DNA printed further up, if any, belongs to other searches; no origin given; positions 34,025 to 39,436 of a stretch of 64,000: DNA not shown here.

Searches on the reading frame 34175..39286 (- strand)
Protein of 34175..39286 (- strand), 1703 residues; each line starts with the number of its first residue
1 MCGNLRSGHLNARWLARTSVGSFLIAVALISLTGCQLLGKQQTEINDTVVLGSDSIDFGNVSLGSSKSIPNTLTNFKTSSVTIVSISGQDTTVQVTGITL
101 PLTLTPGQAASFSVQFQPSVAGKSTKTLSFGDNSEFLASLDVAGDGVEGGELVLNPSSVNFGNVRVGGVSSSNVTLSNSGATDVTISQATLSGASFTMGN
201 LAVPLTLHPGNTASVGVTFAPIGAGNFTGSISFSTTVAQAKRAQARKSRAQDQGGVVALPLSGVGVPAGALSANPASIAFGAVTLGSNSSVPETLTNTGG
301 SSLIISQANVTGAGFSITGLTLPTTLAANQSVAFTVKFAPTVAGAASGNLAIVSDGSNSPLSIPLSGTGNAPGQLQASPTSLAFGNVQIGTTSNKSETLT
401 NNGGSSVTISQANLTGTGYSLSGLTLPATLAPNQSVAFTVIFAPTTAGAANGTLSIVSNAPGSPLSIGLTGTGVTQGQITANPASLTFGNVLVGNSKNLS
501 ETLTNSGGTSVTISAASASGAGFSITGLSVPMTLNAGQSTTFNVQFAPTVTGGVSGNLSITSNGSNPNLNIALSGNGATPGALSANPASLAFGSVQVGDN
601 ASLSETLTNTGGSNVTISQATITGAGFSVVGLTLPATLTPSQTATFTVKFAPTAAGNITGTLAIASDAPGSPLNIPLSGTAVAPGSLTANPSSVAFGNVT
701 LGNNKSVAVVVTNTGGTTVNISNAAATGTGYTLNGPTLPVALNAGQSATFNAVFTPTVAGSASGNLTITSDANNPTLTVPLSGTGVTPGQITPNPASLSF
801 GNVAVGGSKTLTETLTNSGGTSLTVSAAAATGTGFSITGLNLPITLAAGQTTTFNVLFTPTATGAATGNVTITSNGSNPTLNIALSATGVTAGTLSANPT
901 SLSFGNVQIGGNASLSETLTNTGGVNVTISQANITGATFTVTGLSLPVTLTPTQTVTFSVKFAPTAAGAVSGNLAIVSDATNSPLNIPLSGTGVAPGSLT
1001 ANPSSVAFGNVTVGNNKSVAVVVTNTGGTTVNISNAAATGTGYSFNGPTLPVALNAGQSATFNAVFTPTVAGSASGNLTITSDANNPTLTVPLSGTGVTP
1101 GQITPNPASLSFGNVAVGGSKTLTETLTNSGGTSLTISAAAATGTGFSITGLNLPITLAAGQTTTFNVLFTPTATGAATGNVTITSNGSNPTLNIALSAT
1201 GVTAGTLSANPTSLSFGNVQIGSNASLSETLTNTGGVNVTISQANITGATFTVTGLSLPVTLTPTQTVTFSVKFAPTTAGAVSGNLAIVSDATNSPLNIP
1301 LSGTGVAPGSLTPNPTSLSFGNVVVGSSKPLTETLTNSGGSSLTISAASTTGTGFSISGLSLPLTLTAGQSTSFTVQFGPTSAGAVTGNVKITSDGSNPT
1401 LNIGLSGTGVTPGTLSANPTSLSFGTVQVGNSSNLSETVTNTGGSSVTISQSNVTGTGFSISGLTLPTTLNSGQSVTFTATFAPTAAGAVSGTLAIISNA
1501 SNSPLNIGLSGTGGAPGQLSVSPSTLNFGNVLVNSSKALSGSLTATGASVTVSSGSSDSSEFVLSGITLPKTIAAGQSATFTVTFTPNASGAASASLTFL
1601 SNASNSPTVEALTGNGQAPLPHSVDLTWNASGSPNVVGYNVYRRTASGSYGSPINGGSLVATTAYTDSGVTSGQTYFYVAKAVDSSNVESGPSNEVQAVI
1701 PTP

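Call 25: search_protein_families(library=pfam, proteins=[window:34175-39286:-], max_evalue=0.00001)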
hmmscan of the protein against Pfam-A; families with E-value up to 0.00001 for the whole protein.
window:34175-39286:- (1703 aa): 18 families
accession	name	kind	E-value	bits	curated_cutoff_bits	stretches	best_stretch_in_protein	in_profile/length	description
PF22073.2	Cep192_D4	-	1.3e-163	534.7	35.5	13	1207-1305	4-111/112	Cep192 domain 4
PF15780.11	ASH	-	1.8e-140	458.2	27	15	585-670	9-94/98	Abnormal spindle-like microcephaly-assoc'd, ASPM-SPD-2-Hydin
PF22544.2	HYDIN_VesB_CFA65-like_Ig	-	1.5e-115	378.6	25.5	13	152-240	3-90/100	HYDIN/CFA65/VesB-like, Ig-like domain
PF07610.17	DUF1573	-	1.4e-82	272.4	26.1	0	689-783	3-96/98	Protein of unknown function (DUF1573)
PF12371.14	TMEM131_like_N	-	1.4e-57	192.4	28.8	0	153-235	2-84/84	Transmembrane protein 131-like N-terminal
PF24507.1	Ig_CFAP65_4th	-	3.4e-48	162.4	27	0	325-369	33-76/76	CFAP65, fourth Ig-like domain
PF24771.2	Ig_CFAP74_1st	-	9.9e-48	160.9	29.2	0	1001-1086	3-90/97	CFAP74 first Ig-like domain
PF22066.2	Cep192_D8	-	7.1e-34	116.5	33.5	0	479-576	6-99/101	Cep192 domain 8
PF25248.1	Ig_CFAP65_8th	-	2.9e-33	114.8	25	0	477-508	2-33/128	CFAP65, eight Ig-like domain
PF24798.1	Ig-CFAP74_4th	-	5.7e-26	90.9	28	0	1210-1305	2-95/95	CFAP74 forth Ig-like domain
PF22067.2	Cep192_D3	-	9.3e-26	90.3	27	0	159-222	9-70/99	Cep192 domain 3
PF24499.1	Ig_TMEM131L_4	-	3.4e-22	79.7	27.8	0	89-146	78-135/136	TMEM131L fourth Ig-like domain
PF14874.12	PapD-like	-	1.1e-19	70.9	27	0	1206-1296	3-94/102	Flagellar-associated PapD-like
PF00630.25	Filamin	-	1.3e-19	71.3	26.9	0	596-664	18-82/93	Filamin/ABP280 repeat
PF22064.2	Cep192_D2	-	6.6e-12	46.4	27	0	53-81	11-39/154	Cep192 domain 2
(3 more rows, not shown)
